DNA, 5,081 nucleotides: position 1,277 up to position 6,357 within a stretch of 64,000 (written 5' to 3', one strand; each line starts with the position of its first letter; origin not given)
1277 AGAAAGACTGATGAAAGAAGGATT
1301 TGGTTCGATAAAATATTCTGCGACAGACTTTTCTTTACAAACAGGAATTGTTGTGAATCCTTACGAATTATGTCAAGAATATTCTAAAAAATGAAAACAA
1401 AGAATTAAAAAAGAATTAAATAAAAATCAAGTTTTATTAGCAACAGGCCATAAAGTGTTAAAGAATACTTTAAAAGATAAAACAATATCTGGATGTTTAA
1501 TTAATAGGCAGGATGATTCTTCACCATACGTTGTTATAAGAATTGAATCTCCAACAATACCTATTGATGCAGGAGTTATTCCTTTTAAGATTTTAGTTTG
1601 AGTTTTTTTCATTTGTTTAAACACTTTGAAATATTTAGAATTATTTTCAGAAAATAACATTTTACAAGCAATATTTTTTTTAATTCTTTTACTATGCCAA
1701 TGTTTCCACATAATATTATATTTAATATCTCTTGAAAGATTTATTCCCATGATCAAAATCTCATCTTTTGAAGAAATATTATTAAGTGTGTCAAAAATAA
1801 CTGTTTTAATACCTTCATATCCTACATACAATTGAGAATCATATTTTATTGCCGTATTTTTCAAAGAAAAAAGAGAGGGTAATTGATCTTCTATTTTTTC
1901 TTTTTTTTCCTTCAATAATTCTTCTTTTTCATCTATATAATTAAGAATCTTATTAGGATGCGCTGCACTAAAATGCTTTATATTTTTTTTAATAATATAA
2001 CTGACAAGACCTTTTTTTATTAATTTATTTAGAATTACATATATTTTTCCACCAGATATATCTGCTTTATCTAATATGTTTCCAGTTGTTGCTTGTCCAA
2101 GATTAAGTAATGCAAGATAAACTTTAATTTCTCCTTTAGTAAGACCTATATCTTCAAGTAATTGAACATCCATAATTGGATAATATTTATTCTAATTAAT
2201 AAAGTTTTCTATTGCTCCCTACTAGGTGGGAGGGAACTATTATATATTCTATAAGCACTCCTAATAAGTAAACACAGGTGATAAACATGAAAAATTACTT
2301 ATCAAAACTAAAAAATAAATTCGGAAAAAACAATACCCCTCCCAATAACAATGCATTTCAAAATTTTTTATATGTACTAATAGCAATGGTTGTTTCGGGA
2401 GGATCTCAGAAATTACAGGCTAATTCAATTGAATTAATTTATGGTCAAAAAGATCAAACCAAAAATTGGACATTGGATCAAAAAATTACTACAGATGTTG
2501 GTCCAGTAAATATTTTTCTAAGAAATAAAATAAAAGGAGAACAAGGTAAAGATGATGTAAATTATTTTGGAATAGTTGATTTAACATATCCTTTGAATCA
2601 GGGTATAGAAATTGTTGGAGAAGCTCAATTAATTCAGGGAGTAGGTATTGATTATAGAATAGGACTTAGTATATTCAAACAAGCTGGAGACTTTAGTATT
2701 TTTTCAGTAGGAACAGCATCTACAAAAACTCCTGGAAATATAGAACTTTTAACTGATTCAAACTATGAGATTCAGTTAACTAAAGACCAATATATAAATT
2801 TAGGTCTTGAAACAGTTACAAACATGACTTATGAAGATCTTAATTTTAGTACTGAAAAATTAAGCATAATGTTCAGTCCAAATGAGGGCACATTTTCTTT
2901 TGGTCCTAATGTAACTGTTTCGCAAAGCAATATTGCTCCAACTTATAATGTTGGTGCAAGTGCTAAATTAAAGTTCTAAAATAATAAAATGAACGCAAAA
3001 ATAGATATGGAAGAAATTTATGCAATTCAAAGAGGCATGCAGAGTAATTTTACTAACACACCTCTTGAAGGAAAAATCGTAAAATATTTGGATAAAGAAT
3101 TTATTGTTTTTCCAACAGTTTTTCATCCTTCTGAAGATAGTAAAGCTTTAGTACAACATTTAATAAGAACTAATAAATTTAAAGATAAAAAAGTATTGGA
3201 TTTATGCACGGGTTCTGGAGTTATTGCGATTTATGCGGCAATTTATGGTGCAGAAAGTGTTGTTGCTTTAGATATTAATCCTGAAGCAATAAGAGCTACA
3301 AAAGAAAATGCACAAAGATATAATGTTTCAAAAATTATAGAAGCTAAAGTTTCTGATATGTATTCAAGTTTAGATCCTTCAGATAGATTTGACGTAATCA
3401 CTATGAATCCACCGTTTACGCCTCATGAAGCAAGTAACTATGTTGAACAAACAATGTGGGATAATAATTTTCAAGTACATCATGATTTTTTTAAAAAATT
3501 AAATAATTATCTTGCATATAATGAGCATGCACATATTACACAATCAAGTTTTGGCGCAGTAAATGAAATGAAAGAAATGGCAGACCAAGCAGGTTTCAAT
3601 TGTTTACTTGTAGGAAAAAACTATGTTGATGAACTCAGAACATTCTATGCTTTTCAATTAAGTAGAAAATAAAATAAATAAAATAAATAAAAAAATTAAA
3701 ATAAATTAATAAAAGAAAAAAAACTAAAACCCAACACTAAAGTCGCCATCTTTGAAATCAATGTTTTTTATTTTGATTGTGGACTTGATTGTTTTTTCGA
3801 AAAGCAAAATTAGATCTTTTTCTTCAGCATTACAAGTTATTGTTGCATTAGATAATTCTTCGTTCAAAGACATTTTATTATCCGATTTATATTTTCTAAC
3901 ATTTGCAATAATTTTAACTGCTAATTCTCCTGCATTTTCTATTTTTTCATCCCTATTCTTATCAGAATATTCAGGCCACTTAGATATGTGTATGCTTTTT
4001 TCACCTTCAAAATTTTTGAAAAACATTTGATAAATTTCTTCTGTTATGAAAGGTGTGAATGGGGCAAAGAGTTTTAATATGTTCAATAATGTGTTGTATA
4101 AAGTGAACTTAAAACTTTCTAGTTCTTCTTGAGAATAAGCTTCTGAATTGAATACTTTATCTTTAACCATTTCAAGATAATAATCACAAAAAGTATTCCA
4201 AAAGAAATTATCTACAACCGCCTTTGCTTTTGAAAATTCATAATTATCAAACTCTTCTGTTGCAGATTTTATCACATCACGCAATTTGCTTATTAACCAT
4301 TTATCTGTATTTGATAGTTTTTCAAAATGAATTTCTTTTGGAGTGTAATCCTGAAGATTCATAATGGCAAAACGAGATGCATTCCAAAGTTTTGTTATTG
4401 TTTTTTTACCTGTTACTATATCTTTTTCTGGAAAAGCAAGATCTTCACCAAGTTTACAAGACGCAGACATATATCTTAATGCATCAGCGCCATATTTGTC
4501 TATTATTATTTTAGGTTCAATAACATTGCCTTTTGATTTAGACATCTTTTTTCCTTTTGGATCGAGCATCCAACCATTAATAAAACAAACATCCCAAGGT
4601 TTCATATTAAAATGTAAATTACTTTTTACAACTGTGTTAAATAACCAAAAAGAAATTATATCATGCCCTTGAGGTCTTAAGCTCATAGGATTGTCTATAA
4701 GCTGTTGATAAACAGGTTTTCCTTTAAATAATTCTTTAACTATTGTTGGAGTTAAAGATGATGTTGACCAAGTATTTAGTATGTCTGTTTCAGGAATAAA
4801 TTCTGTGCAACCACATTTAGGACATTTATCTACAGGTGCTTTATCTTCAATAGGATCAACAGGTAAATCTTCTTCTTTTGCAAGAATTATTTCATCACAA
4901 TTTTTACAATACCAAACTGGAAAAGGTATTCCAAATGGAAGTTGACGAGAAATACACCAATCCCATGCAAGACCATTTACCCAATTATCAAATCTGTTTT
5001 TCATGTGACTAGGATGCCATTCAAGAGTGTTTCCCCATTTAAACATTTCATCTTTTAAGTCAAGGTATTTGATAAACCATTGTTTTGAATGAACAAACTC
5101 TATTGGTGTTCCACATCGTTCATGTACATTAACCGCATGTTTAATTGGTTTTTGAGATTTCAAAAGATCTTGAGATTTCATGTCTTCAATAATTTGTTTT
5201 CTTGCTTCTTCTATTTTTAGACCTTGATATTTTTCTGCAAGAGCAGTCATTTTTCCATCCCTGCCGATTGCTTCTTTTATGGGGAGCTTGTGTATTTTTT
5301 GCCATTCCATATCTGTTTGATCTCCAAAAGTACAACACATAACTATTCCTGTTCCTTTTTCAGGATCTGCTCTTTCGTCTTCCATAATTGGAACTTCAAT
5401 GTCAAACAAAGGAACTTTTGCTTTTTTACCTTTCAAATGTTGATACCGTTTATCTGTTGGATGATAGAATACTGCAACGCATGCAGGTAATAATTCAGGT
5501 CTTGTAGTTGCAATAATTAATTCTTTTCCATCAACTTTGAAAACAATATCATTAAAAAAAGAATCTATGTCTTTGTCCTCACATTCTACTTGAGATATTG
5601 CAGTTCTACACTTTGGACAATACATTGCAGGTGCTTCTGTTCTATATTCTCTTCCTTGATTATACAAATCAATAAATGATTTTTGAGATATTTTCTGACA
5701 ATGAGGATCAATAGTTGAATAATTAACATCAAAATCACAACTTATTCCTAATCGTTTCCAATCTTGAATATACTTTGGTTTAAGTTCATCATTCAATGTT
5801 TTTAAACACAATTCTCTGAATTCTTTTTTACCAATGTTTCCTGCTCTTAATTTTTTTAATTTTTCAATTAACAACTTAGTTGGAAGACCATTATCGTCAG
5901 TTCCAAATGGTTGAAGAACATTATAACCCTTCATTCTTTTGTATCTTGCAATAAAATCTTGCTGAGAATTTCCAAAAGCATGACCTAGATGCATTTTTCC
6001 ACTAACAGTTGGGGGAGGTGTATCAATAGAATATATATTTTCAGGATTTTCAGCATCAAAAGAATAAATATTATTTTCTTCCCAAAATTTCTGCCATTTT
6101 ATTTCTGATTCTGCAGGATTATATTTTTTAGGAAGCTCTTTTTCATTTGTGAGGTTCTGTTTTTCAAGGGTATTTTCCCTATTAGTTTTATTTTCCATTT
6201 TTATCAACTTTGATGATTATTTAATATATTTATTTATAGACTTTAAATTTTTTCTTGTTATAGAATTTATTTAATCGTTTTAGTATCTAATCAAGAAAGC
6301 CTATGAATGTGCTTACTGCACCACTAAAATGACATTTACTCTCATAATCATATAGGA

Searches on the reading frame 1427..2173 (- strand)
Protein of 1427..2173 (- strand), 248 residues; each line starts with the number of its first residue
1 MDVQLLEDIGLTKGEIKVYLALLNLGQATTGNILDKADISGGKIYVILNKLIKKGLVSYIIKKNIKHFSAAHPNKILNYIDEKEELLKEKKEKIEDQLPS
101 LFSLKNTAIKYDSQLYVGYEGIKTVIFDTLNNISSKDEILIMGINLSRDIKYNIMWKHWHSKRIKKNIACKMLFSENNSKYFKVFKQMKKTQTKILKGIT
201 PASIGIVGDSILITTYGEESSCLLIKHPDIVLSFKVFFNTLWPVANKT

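Call 58: search_protein_families(library=pfam, proteins=[window:1427-2173:-], max_evalue=0.01)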
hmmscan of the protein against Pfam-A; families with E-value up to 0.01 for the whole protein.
window:1427-2173:- (248 aa): 1 family
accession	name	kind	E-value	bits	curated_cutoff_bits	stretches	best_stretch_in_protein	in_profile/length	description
PF01978.25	TrmB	-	2.6e-14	53.3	25.6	1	6-73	1-67/68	Sugar-specific transcriptional regulator TrmB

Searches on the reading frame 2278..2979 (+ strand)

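Call 58: search_protein_families(library=pfam, proteins=[window:2278-2979:+], max_evalue=0.01)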
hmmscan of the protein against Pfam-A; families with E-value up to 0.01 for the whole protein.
window:2278-2979:+ (233 aa): 1 family
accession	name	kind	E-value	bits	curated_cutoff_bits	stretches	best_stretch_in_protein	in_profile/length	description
PF14352.11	DUF4402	-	0.007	17.5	25.2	0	141-224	39-120/129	Domain of unknown function (DUF4402)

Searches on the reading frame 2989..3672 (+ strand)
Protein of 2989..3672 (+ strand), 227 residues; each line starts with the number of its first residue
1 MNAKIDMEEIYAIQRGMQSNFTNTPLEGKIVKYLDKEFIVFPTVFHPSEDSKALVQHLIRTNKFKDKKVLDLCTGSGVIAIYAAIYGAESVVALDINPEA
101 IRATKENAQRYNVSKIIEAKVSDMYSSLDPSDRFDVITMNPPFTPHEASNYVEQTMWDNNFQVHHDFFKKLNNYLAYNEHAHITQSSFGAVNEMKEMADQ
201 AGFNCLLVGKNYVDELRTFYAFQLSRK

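Call 58: search_protein_families(library=pfam, proteins=[window:2989-3672:+], max_evalue=0.01)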
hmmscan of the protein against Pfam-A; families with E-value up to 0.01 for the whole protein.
window:2989-3672:+ (227 aa): 20 families
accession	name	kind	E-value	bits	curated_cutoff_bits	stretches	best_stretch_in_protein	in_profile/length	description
PF05175.20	MTS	-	2.3e-17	63.6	23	1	51-154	20-120/170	Methyltransferase small domain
PF06325.19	PrmA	-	2.4e-14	53.9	22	1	64-140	160-233/296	Ribosomal protein L11 methyltransferase (PrmA)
PF03602.21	Cons_hypoth95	-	4.4e-13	49.7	24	1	62-149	38-130/182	Conserved hypothetical protein 95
PF13847.12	Methyltransf_31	-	2.1e-10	40.9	27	1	65-143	3-84/145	Methyltransferase domain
PF13649.12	Methyltransf_25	-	3.3e-10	40.9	27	1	69-140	1-71/97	Methyltransferase domain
PF02475.24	TRM5-TYW2_MTfase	-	3.3e-09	37.3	28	1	65-156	36-124/164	TRM5/TYW2 methyltransferase domain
PF13489.12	Methyltransf_23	-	7.5e-09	36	27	1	61-140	18-88/164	Methyltransferase domain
PF01170.24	UPF0020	-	2e-08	34.6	22.3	1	66-170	29-158/197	RMKL-like, methyltransferase domain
PF09445.16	Methyltransf_15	-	2e-08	34.4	22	1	67-159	2-94/165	RNA cap guanine-N2 methyltransferase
PF02005.22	TRM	-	1.2e-06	28.4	27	1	62-146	45-133/376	N2,N2-dimethylguanosine tRNA methyltransferase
PF12847.13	Methyltransf_18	-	2.8e-06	27.8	27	1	65-139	14-88/151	Methyltransferase domain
PF08241.18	Methyltransf_11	-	7.6e-06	26.9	21.2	1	70-140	1-67/95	Methyltransferase domain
PF01555.25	N6_N4_Mtase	-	5.6e-05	23.6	26.7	1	45-106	161-221/221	DNA methylase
PF01209.24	Ubie_methyltran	-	0.0003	20.7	20.1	1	62-139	44-122/233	ubiE/COQ5 methyltransferase family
PF08242.18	Methyltransf_12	-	0.0005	21.2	30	1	70-140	1-72/98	Methyltransferase domain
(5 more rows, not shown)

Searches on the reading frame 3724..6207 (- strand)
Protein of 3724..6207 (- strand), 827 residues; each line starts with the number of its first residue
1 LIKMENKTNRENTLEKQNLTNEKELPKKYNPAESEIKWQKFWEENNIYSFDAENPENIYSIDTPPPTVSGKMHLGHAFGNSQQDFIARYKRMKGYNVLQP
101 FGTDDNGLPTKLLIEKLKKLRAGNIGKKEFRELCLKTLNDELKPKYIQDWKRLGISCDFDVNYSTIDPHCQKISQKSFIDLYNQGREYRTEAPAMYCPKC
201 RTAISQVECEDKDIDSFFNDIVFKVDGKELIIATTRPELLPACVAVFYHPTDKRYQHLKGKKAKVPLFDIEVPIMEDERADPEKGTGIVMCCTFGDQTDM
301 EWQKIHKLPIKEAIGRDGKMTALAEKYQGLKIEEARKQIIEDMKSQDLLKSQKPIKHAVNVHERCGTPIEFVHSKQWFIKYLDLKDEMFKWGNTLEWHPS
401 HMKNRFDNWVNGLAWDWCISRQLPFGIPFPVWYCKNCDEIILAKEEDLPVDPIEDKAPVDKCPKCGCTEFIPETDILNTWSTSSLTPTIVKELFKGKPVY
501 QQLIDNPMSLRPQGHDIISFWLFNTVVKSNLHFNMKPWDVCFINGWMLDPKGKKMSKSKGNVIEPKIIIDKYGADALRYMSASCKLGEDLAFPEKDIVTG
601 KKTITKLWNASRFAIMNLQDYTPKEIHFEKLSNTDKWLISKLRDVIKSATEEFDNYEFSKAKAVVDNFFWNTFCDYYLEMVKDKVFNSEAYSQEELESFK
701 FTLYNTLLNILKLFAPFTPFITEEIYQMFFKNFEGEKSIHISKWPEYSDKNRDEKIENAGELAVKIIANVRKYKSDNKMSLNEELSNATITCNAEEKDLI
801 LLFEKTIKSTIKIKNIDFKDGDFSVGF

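Call 29: search_protein_families(library=pfam, proteins=[window:3724-6207:-])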
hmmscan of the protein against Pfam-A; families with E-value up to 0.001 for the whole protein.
window:3724-6207:- (827 aa): 6 families
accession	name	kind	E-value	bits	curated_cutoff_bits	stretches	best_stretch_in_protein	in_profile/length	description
PF00133.28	tRNA-synt_1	-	2.5e-85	287.2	22.7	1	37-591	1-412/414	tRNA synthetases class I (I, L, M and V)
PF08264.19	Anticodon_1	-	3.3e-39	134.6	25.1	1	635-786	1-145/148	Anticodon-binding domain of tRNA ligase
PF09334.17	tRNA-synt_1g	-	5.4e-27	95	20.1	3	61-205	3-131/391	tRNA synthetases class I (M)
PF01406.26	tRNA-synt_1e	-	9e-08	32.3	27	1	509-599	209-298/301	tRNA synthetases class I (C) catalytic domain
PF01921.24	tRNA-synt_1f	-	0.00058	19.3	27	0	544-592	272-320/360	tRNA synthetases class I (K)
PF13603.12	tRNA-synt_1_2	-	0.00063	19.7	25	0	259-324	85-150/185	Leucyl-tRNA synthetase, editing domain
